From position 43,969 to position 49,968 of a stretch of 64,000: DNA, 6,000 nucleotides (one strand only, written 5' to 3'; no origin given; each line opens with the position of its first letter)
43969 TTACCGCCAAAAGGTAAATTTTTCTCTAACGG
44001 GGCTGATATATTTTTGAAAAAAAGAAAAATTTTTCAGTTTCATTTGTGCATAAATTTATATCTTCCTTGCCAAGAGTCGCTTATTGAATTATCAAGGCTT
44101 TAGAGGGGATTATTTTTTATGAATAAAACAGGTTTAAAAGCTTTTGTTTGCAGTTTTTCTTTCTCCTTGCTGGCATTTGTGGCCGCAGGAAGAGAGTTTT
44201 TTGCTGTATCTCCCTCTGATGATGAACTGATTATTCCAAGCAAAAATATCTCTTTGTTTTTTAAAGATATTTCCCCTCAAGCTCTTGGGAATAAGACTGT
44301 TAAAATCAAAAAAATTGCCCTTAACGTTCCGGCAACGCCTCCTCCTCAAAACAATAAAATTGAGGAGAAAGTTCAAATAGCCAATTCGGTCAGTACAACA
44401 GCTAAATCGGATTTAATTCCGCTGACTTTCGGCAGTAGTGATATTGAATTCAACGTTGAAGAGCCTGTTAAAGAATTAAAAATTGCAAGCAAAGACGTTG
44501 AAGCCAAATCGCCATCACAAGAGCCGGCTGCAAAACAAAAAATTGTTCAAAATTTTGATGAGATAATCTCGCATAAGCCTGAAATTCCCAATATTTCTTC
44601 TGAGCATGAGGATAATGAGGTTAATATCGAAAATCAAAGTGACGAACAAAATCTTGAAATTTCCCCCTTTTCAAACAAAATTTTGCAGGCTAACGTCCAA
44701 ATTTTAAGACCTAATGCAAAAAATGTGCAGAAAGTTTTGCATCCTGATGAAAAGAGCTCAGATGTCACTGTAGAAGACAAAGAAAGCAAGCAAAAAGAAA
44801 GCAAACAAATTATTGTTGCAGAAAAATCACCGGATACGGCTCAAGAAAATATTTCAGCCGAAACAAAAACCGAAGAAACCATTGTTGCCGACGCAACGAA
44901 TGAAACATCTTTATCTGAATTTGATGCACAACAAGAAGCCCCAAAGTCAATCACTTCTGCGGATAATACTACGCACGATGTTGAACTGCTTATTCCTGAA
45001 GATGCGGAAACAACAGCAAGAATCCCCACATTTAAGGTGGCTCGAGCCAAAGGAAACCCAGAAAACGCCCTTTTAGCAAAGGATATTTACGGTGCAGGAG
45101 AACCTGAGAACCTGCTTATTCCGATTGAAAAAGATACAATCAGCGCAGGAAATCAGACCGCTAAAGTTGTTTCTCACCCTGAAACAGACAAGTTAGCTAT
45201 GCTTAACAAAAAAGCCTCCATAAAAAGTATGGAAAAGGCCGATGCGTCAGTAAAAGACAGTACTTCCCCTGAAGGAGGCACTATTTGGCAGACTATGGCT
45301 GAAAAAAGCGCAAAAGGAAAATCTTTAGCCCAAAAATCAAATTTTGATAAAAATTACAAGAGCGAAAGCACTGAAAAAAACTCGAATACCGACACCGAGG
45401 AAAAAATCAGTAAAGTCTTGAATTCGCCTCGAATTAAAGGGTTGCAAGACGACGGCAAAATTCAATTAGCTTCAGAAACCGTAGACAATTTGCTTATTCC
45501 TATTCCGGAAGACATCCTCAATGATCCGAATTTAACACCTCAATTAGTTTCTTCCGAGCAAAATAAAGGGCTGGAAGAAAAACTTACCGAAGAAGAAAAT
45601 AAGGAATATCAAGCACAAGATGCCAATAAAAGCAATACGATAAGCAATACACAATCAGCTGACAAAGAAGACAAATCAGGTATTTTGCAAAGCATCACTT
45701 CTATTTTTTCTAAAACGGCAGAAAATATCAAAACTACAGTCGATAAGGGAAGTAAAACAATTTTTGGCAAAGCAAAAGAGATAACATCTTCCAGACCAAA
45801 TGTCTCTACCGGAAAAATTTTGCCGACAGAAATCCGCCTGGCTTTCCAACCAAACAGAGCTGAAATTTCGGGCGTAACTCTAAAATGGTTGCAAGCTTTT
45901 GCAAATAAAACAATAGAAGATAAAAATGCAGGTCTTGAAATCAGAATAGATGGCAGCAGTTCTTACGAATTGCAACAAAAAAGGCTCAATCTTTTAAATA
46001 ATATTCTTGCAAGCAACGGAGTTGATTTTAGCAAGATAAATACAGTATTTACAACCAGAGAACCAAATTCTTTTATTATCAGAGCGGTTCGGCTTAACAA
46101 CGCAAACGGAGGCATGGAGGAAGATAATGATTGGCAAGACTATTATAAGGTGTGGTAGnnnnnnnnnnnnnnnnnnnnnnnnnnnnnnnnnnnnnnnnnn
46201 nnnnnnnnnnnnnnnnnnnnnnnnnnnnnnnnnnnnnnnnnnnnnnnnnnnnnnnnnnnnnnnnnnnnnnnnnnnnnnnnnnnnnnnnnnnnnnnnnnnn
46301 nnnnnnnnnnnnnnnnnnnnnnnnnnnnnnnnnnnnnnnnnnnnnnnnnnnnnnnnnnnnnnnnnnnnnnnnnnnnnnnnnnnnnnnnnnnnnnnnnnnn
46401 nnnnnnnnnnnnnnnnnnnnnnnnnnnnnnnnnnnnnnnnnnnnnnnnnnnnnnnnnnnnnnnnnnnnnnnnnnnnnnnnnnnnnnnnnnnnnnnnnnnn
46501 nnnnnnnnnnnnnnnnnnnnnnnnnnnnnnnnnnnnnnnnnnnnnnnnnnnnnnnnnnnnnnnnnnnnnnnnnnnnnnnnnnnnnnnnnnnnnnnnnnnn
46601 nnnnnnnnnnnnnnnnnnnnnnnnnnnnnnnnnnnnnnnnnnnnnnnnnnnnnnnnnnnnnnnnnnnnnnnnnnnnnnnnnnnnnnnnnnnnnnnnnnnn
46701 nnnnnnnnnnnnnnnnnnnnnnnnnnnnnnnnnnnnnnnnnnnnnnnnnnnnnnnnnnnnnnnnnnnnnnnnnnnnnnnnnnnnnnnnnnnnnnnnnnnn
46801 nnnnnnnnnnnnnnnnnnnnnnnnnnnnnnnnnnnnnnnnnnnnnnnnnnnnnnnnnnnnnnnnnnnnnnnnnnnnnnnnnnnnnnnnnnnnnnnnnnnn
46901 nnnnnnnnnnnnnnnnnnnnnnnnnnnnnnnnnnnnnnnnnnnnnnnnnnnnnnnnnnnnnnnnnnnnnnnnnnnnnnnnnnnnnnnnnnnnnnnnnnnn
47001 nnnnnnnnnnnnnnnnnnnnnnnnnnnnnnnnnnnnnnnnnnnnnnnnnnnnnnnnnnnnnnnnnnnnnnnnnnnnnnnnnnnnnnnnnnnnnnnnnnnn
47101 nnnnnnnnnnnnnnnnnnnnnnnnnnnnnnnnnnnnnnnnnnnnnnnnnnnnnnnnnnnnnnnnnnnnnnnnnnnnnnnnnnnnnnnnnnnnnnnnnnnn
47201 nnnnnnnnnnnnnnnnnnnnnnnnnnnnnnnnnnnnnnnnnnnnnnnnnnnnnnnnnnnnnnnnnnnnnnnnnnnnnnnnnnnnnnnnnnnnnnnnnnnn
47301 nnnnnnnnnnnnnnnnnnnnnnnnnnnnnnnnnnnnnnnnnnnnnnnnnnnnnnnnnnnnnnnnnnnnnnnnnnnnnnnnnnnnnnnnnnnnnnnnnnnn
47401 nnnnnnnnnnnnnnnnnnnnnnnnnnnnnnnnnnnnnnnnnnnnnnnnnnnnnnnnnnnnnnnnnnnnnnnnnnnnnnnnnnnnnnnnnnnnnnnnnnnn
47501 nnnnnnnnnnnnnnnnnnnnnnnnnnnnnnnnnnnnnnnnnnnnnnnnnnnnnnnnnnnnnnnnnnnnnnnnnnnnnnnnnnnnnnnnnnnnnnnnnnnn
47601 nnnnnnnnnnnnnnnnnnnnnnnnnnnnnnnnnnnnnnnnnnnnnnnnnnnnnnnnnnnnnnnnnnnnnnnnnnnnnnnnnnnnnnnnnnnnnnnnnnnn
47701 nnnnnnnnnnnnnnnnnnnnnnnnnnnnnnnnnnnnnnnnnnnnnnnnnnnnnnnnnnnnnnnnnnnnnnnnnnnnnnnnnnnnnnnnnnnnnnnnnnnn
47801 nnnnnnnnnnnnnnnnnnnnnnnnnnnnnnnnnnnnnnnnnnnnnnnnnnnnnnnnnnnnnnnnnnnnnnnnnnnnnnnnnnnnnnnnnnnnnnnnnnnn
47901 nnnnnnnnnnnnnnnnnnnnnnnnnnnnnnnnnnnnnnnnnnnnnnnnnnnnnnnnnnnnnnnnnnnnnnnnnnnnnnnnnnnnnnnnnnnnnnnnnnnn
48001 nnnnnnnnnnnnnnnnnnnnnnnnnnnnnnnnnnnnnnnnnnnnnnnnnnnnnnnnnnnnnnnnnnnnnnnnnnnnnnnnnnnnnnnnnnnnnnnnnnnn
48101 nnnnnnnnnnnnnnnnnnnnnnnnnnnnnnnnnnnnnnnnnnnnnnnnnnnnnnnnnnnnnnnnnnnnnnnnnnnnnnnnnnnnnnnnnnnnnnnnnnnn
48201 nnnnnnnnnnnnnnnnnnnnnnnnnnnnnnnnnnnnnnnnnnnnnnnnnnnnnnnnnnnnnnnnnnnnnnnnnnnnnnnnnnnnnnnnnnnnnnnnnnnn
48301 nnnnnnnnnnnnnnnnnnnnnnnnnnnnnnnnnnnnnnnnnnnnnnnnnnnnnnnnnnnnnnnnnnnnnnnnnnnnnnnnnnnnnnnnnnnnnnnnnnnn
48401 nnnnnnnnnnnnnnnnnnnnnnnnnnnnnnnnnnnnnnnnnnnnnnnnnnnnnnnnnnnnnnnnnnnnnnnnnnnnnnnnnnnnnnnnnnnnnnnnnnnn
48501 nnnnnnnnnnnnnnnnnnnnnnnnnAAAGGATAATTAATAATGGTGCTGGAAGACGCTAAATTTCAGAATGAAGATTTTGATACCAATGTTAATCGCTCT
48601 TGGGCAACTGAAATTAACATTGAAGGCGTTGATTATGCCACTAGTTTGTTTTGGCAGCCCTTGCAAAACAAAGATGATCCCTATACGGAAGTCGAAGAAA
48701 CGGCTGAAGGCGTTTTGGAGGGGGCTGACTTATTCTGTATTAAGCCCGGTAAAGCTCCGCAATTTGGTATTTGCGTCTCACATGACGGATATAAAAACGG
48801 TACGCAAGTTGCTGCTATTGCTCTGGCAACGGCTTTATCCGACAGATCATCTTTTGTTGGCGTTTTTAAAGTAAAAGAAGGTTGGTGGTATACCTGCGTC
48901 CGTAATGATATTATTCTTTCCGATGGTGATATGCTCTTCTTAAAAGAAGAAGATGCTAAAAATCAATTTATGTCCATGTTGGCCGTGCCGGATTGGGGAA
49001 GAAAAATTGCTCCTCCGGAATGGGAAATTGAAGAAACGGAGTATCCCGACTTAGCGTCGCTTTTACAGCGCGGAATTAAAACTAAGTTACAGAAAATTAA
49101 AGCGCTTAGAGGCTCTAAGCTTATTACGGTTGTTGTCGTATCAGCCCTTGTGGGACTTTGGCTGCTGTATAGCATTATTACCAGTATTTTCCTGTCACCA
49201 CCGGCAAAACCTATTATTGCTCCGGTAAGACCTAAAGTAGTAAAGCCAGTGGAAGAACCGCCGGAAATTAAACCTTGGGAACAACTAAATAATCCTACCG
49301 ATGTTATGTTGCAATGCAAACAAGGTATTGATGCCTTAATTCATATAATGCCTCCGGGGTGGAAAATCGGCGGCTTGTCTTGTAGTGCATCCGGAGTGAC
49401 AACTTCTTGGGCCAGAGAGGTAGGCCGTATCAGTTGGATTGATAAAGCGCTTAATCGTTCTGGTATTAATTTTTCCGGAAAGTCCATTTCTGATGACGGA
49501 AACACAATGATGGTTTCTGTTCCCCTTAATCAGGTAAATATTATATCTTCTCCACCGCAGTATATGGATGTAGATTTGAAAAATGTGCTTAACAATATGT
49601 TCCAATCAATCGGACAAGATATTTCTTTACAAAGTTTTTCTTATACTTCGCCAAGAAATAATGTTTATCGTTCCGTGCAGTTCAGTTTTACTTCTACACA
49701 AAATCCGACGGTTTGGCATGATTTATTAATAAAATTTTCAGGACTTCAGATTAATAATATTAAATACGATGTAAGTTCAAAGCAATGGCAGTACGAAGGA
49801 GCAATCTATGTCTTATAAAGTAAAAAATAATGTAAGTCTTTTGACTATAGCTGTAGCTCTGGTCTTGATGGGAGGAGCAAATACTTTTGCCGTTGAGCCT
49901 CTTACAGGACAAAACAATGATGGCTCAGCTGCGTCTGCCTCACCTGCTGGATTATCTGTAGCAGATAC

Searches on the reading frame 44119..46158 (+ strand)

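Call 6: search_protein_families(library=pfam, proteins=[window:44119-46158:+], max_evalue=0.01)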
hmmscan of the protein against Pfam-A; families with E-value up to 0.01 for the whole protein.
window:44119-46158:+ (679 aa): 0 families

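Call 31: search_protein_families(library=pfam, proteins=[window:44119-46158:+], max_evalue=10)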
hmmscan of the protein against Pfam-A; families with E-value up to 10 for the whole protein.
window:44119-46158:+ (679 aa): 2 families
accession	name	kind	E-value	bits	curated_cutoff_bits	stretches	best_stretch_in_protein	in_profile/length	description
PF22629.2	ACT_AHAS_ss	-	0.035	14.7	27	1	517-538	6-27/67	AHAS small subunit-like ACT domain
PF15068.11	FAM101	-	0.76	10.2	27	1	77-125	69-115/209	FAM101 family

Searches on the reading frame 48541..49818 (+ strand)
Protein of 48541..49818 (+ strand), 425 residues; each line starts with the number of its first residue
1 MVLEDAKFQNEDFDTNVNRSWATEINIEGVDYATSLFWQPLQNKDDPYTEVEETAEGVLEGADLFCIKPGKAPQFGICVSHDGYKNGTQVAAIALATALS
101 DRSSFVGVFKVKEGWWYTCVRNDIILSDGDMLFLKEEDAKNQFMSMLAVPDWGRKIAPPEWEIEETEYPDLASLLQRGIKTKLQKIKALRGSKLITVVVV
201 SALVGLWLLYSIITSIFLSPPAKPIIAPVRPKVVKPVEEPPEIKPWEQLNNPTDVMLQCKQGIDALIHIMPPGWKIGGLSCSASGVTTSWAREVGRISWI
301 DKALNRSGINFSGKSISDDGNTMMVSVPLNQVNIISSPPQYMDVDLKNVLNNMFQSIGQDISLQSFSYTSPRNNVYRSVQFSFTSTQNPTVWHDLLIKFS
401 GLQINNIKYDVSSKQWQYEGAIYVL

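Call 6: search_protein_families(library=pfam, proteins=[window:48541-49818:+], max_evalue=0.01)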
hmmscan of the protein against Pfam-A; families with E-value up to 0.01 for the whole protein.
window:48541-49818:+ (425 aa): 1 family
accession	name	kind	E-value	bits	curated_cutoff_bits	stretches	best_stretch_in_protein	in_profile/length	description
PF06864.17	PAP_PilO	-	1.7e-18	67.1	26.7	1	34-424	3-419/419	Pilin accessory protein (PilO)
